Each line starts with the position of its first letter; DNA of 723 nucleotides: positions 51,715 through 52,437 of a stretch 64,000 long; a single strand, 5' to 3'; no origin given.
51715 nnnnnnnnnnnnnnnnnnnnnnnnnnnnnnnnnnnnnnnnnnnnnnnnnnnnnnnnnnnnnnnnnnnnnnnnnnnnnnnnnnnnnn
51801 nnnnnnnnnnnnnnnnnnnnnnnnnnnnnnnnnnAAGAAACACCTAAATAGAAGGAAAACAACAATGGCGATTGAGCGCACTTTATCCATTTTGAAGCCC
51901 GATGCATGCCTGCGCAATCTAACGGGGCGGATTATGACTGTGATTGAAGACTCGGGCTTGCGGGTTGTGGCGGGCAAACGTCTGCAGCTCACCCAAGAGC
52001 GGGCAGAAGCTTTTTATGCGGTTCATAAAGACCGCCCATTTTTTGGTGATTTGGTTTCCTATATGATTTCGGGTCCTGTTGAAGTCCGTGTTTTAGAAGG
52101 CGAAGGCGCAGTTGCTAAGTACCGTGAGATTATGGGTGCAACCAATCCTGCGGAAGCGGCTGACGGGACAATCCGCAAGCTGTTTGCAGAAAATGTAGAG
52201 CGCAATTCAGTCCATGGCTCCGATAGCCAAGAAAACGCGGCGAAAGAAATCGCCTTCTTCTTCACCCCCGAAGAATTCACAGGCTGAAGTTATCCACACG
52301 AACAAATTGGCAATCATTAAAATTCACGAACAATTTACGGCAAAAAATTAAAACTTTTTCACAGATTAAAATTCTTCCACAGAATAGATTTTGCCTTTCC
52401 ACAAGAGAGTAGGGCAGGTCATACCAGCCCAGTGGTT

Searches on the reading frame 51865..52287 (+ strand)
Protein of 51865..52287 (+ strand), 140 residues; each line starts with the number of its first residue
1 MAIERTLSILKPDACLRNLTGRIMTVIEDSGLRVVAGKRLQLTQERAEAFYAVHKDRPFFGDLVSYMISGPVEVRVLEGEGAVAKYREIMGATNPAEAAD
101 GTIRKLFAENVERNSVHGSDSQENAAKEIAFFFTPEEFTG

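Call 18: search_protein_families(library=pfam, proteins=[window:51865-52287:+], max_evalue=0.001)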
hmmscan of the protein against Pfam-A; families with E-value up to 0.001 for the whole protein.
window:51865-52287:+ (140 aa): 1 family
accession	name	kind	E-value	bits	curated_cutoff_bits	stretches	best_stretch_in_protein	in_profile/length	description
PF00334.24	NDK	-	1.8e-52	177.2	27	1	4-137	1-134/135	Nucleoside diphosphate kinase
